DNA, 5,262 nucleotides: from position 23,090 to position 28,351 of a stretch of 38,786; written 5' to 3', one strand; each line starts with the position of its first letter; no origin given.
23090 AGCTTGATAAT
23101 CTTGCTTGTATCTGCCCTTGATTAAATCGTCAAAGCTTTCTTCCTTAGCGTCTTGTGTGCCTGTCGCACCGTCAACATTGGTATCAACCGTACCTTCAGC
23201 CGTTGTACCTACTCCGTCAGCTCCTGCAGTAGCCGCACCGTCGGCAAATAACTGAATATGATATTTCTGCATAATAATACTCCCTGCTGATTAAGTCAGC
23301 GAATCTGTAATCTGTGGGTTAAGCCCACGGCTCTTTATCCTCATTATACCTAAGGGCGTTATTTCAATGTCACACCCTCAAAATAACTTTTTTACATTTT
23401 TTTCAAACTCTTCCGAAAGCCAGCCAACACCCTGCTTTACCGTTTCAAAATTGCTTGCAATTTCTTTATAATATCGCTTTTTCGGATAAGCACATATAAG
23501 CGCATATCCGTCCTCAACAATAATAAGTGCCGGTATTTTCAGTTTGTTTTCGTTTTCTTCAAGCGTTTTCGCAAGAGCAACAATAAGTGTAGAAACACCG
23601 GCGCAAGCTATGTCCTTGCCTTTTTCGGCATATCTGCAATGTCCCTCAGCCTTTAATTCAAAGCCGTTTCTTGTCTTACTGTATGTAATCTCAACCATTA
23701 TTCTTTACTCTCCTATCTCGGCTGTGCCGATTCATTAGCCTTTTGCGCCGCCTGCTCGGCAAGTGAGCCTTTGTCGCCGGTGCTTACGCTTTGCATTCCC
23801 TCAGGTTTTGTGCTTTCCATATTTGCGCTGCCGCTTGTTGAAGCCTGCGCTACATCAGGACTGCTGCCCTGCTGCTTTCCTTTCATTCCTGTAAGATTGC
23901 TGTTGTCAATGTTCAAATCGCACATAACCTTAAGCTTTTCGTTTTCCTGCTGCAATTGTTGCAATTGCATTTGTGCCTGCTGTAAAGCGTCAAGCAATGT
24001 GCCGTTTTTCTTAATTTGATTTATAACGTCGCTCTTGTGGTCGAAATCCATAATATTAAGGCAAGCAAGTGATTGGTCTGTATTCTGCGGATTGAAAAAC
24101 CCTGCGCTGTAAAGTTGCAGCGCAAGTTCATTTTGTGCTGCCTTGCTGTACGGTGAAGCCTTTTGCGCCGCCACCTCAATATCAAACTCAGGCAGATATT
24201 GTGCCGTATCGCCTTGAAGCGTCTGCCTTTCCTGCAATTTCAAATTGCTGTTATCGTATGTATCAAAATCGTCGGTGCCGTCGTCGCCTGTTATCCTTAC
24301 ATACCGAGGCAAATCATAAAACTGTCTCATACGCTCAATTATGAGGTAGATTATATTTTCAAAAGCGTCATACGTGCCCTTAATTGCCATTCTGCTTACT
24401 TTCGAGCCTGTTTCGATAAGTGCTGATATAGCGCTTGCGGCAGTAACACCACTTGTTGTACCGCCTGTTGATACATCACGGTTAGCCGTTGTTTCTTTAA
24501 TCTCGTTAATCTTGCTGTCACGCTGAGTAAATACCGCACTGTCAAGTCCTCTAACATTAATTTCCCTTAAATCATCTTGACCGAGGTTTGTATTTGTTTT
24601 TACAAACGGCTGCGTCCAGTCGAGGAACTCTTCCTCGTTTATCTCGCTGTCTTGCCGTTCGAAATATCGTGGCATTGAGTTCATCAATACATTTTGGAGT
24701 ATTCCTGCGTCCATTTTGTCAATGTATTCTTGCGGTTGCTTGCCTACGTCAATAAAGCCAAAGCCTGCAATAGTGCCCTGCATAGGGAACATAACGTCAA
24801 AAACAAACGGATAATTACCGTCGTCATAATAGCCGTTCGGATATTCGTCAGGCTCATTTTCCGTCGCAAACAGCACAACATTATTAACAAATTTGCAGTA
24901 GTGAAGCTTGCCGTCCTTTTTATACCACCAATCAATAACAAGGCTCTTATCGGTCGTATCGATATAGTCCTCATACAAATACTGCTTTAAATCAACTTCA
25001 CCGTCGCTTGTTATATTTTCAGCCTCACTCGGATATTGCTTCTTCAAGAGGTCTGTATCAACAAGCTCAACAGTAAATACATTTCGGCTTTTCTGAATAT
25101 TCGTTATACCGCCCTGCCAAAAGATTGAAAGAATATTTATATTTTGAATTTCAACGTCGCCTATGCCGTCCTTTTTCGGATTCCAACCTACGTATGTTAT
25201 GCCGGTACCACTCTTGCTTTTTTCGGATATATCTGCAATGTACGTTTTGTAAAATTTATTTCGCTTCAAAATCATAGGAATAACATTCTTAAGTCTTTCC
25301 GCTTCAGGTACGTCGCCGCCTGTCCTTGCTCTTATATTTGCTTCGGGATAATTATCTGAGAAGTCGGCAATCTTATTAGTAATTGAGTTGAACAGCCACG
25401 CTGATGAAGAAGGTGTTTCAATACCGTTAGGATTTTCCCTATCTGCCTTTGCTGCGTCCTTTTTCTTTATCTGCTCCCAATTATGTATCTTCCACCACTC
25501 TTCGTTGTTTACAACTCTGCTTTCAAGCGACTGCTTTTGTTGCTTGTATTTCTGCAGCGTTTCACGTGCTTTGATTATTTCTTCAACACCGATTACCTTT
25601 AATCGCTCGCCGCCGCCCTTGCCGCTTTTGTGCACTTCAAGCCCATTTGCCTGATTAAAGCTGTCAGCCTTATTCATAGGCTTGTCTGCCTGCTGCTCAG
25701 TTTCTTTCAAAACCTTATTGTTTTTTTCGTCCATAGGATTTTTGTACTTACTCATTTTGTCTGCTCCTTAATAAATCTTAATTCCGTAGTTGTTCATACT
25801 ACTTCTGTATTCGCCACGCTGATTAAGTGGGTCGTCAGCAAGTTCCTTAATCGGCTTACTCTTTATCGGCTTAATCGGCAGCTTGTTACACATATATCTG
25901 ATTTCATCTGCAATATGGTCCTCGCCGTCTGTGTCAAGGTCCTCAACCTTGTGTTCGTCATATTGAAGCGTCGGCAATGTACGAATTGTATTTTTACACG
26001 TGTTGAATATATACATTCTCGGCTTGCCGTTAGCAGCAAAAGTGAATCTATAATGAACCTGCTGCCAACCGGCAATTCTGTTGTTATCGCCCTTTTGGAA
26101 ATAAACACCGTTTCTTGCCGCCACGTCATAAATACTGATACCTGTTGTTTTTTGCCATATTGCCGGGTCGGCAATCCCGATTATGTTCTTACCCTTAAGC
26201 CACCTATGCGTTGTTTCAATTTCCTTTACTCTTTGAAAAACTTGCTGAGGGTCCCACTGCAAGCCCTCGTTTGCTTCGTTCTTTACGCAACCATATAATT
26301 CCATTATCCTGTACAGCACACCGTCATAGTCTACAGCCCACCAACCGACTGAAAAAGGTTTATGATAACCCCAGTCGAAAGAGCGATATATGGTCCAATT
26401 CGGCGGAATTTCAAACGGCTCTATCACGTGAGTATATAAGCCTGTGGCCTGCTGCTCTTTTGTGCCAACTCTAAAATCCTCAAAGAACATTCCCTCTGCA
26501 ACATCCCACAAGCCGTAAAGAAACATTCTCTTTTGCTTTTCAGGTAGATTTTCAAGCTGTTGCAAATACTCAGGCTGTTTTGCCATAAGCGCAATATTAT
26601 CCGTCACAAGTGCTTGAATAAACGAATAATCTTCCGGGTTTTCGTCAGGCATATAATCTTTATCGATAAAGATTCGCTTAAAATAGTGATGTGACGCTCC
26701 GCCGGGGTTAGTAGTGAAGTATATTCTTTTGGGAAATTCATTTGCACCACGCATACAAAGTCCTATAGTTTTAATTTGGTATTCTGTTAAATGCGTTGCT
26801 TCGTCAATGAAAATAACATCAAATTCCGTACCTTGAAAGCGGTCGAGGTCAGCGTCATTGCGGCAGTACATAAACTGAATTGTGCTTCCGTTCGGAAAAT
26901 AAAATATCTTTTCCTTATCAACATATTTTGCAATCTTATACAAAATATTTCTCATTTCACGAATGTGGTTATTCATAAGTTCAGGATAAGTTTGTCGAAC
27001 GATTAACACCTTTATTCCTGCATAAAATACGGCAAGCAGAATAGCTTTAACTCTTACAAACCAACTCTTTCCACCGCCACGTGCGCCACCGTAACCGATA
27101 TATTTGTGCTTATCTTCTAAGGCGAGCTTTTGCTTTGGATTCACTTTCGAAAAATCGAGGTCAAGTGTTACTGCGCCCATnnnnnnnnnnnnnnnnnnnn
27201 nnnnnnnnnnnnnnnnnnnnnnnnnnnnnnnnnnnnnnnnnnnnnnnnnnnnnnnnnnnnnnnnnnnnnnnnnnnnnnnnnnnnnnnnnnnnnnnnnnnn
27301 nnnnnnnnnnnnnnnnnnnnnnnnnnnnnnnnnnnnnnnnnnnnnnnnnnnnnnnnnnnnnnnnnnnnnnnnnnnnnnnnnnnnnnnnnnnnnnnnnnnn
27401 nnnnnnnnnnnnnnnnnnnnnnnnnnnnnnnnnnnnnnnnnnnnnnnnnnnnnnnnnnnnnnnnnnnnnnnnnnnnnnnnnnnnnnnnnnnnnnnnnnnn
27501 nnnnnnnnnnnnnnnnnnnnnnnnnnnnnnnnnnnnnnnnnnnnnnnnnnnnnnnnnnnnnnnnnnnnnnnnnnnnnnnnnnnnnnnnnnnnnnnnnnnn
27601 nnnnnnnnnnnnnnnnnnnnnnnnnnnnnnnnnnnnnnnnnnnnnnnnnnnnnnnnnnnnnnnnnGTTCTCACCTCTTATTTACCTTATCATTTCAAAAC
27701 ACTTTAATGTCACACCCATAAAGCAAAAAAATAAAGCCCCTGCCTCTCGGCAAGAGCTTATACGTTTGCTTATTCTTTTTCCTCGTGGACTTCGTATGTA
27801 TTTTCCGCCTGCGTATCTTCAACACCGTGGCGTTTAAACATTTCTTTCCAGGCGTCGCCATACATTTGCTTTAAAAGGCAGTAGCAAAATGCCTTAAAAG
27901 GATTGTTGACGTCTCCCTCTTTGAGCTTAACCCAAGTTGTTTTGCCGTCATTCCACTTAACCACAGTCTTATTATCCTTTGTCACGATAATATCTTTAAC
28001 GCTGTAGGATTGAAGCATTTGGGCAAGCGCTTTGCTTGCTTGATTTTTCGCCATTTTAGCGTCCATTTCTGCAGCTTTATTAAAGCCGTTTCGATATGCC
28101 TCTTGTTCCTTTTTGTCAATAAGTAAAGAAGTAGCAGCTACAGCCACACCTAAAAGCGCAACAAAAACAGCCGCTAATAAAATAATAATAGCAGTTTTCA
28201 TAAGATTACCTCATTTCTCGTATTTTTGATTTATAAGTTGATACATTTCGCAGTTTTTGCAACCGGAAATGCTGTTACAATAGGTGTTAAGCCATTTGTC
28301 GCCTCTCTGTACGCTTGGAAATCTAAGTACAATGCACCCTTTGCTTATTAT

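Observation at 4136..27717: A 10-mer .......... sits exactly 19 nt upstream of a -10 hexamer before terS, the scaffold gene and the tail fibre gene: a candidate late-promoter code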

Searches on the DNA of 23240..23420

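Call 83: search_rna_families(source=window, start=23240, end=23420, threshold=evalue, max_evalue=1)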
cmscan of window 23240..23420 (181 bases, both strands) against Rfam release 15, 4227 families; matches with E-value up to 1: 1.
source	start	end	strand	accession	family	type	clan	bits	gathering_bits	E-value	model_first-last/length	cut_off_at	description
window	23385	23413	-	RF01306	sR52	Gene; snRNA; snoRNA; CD-box;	-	13.7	50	0.9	1-60/60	no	Small nucleolar RNA sR52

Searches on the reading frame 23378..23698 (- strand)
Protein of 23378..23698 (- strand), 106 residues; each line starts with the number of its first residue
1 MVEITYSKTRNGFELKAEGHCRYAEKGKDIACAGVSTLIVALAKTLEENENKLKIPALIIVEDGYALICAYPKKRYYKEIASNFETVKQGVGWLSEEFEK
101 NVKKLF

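Call 7: search_protein_families(library=phrogs, proteins=[window:23378-23698:-], max_evalue=0.01)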
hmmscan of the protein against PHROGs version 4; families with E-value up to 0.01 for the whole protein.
window:23378-23698:- (106 aa): 1 family
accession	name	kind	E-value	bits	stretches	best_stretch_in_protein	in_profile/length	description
phrog_4478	-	other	4.1e-14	53.6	1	1-103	1-97/102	peptidase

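Call 8: search_protein_families(library=pfam, proteins=[window:23378-23698:-], max_evalue=0.01)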
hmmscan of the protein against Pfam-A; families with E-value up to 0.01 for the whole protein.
window:23378-23698:- (106 aa): 1 family
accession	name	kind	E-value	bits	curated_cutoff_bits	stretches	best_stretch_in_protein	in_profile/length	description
PF04327.17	Peptidase_Prp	-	3.3e-14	53.3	27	1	1-103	1-90/90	Cysteine protease Prp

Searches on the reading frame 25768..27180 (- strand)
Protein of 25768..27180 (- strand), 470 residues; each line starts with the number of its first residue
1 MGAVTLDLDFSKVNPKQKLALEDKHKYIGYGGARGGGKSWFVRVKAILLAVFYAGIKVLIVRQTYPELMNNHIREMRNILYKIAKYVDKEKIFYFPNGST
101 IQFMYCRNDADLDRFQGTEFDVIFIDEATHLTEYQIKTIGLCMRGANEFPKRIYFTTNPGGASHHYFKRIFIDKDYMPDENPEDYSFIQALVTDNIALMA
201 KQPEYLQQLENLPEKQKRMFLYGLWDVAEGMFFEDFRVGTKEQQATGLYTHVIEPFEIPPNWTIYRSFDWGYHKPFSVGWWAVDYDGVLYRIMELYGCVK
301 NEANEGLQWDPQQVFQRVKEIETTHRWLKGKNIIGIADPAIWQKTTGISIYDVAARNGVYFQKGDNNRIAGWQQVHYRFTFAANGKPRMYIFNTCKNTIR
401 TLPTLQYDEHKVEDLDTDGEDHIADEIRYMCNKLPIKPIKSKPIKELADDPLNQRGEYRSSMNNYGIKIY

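Call 10: search_dna_similar(query=window:25768-27180:-, collection=phages, mode=protein, max_rows=25)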
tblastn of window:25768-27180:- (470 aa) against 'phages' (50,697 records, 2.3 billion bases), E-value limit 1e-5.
Records with a match: 799; places in all: 800; records where one place covers at least 80% of the query: 293.
Best place of each record, by identity: <60% 799.
By first word of the organism name: Pseudomonas 166; Escherichia 73; Arthrobacter 72; Salmonella 58; Vibrio 41; Xanthomonas 39; Stenotrophomonas 34; Achromobacter 29; Acinetobacter 28; Bacteriophage 17; and 56 more.
By host as written in the record: - 83; Pseudomonas aeruginosa 58; Arthrobacter sp. ATCC 21022 54; Pseudomonas aeruginosa PAO1 32; Escherichia coli 27; Stenotrophomonas maltophilia 17; Salmonella enterica subsp. enterica serovar Enteritidis PT1 14; Achromobacter sp. 12; and 245 more.
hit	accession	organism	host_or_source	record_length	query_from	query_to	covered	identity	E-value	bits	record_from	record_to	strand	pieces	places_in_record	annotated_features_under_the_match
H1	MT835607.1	Bacteriophage sp.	human fecal samples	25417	8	453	95%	58.5%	2e-161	511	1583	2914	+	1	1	record has no annotation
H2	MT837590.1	Bacteriophage sp.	human fecal samples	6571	8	453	95%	50.7%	9e-147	468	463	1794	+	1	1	record has no annotation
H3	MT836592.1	Bacteriophage sp.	human fecal samples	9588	8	428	90%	41.5%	3e-87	297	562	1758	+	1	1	record has no annotation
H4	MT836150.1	Bacteriophage sp.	human fecal samples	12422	44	453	87%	41.7%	2e-82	283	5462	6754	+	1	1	record has no annotation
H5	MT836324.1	Bacteriophage sp.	human fecal samples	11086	57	465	87%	39.3%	8e-81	278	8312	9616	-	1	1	record has no annotation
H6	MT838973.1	Bacteriophage sp.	human fecal samples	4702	48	452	86%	38.9%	8e-79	272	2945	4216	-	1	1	record has no annotation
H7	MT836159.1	Bacteriophage sp.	human fecal samples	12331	57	452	84%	39.5%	3e-79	274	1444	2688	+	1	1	record has no annotation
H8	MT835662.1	Bacteriophage sp.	human fecal samples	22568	54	460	87%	36.9%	5e-76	265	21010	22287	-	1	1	record has no annotation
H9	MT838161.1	Bacteriophage sp.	human fecal samples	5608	57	430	80%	39.8%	2e-77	268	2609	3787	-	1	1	record has no annotation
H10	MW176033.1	Acinetobacter phage Effie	Acinetobacter calcoaceticus ATCC23055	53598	12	429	89%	33.3%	3e-54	201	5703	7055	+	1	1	110: terminase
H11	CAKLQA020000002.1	Acinetobacter phage MD-2021a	not known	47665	12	429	89%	32.8%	2e-54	202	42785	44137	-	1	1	Uncharacterized conserved protein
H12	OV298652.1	Acinetobacter phage MD-2021a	not known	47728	12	429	89%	32.8%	2e-54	202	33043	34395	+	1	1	Uncharacterized conserved protein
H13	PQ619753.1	Acinetobacter phage HHU4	Acinetobacter baumannii H4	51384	12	429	89%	32.8%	3e-54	201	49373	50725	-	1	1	terminase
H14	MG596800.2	Pseudomonas phage PMBT14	Pseudomonas fluorescens ATCC 13525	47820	4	429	91%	31.8%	1e-45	176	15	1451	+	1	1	terminase large subunit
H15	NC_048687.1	Pseudomonas phage PMBT14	Pseudomonas fluorescens ATCC 13525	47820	4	429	91%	31.8%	1e-45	176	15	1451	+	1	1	terminase large subunit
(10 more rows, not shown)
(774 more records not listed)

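Call 34: get_annotated_region(hit=H1, flank=20000)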
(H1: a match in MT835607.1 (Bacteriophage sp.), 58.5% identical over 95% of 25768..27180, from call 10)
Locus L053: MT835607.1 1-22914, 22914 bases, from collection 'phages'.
description: UNVERIFIED: Bacteriophage sp. clone scaffold_286 genomic sequence.
organism: Bacteriophage sp. (NCBI taxid 38018)
taxonomy: Viruses
host: -; source: human fecal samples; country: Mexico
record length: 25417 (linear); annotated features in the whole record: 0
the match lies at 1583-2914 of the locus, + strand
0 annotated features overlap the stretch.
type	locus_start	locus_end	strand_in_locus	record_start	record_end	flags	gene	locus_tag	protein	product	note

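Call 35: get_annotated_region(hit=H2, flank=6000)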
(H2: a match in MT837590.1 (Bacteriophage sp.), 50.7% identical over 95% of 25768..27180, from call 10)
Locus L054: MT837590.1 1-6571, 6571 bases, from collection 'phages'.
description: UNVERIFIED: Bacteriophage sp. clone scaffold_5203 genomic sequence.
organism: Bacteriophage sp. (NCBI taxid 38018)
taxonomy: Viruses
host: -; source: human fecal samples; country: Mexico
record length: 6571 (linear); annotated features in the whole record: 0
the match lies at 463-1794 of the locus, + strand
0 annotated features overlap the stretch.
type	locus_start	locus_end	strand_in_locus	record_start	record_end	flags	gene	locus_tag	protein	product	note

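Call 55: find_related_loci(query=A4, collection=genome_contigs, flank=10000)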
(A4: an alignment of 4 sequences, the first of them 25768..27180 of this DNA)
Query A4 (470 aa) in genome_contigs; peptide patterns used: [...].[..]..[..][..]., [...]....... (x = any residue, [..] = any of these).
600 stretches matched a pattern (row limit reached: there are more); 487 encode a relative of the query (tblastn E <= 1e-3); the best 80 are kept; 80 distinct loci.
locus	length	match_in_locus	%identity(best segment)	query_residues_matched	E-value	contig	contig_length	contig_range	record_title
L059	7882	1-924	94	163-470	0e+0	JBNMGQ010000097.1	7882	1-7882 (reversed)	MAG: Eubacterium sp. isolate CM_BacEub722.144 k141_531685_length_7882_cov_12.0000, whole genome shotgun sequence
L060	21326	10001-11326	59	8-451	0e+0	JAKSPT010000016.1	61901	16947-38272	MAG: Lachnospiraceae bacterium isolate Horse_feces210 MAG210_16, whole genome shotgun sequence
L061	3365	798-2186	59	2-453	0e+0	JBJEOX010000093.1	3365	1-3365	MAG: Ruminococcus sp. isolate LOHA14_bin.016 NODE_14427_length_3365_cov_4.507553, whole genome shotgun sequence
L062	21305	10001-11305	62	13-445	0e+0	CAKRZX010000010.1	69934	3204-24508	MAG: uncultured Clostridia bacterium isolate REFINED_METABAT215_TOP10_CONTIGS_1500_ASSEMBLY_K77_MERGED__Hadza_MoBio_hadz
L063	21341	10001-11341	59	6-453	0e+0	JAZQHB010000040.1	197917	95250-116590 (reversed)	MAG: Acutalibacteraceae bacterium isolate T1900044629_TS20190095.MAGScoT_cleanbin_000012 SGB_997_k141_2837803, whole gen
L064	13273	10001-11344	61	2-453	2e-180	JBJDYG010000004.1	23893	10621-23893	MAG: Faecousia sp. isolate LOHA32_bin.039 NODE_1138_length_23893_cov_55.204212, whole genome shotgun sequence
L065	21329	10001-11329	61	8-452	5e-180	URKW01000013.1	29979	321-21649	uncultured Clostridiales bacterium isolate UMGS1099 genome assembly, contig: NODE_752_length_29979_cov_10.754378, whole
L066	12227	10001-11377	58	14-469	2e-179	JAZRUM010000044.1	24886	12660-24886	MAG: Faecousia sp. isolate T1900045336_YK20190025.MAGScoT_cleanbin_000087 SGB_6612_k141_876263, whole genome shotgun seq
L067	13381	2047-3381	60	8-454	5e-179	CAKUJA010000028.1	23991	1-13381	MAG: uncultured Oscillospiraceae bacterium isolate REFINED_METABAT215_TOP10_CONTIGS_1500_ASSEMBLY_K77_MERGED__Hadza_MoBi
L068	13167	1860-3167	59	16-453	9e-179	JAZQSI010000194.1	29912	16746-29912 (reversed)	MAG: Eubacteriales bacterium isolate T1900045209_TC20190205.MAGScoT_cleanbin_000010 SGB_5344_k141_2648861, whole genome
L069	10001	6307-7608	60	8-443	3e-178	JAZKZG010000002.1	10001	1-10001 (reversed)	MAG: Eubacteriales bacterium isolate T1900045091_TC20190085.MAGScoT_cleanbin_000017 SGB_4703_k141_962698, whole genome s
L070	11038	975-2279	59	6-442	3e-178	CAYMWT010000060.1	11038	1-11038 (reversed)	MAG TPA_asm: uncultured Oscillospiraceae bacterium isolate SRP287540_co1_137 genome assembly, contig: NODE_6554_length_1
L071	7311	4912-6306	59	8-469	6e-179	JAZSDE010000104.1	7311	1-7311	MAG: Faecousia sp. isolate T1900044600_TS20190066.MAGScoT_cleanbin_000063 SGB_688_k141_689263, whole genome shotgun sequ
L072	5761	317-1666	57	6-453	0e+0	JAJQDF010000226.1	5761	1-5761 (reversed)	MAG: Clostridiales bacterium isolate MI.1_11 NODE_2773_length_5761_cov_6.801262, whole genome shotgun sequence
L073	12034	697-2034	56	14-461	7e-178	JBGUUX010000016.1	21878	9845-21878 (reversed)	MAG: Eubacteriales bacterium isolate fecal_MAG_474 fecal_MAG_474_contig_0016, whole genome shotgun sequence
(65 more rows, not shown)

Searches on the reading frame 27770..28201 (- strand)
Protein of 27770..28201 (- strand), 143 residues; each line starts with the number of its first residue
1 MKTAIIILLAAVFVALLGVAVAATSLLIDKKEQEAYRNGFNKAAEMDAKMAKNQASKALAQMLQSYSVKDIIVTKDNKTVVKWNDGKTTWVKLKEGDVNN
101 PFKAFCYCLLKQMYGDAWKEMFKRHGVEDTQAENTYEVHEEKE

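Call 7: search_protein_families(library=phrogs, proteins=[window:27770-28201:-], max_evalue=0.01)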
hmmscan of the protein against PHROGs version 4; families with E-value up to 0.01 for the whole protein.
window:27770-28201:- (143 aa): 2 families
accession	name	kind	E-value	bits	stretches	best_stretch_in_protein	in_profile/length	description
phrog_4297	-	lysis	0.0011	20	1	7-65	14-73/130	Rz-like spanin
phrog_857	-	unknown function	0.0033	17.7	1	6-101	16-112/468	-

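Call 8: search_protein_families(library=pfam, proteins=[window:27770-28201:-], max_evalue=0.01)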
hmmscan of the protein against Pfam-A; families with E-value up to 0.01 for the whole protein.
window:27770-28201:- (143 aa): 0 families

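Call 11: search_dna_similar(query=window:27770-28201:-, collection=phages, mode=protein, max_rows=25, max_evalue=0.01)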
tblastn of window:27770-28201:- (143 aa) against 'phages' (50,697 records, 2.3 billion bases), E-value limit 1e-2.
No match.

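Call 79: search_protein_families(library=ncbifam, proteins=[window:27770-28201:-], max_evalue=0.05)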
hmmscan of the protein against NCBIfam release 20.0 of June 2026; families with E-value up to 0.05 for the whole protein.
window:27770-28201:- (143 aa): 3 families
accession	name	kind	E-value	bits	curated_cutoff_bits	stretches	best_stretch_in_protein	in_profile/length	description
NF033714.1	blaBBI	exception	1.4e-05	24.7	625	1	32-103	172-241/304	BBI family class A beta-lactamase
NF008281.1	PRK11059.1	equivalog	0.0011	17.4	663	1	5-89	11-94/633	RNase E specificity factor CsrD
NF006283.1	PRK08455.1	equivalog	0.019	14.6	187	1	4-74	18-88/182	flagellar basal body-associated protein FliL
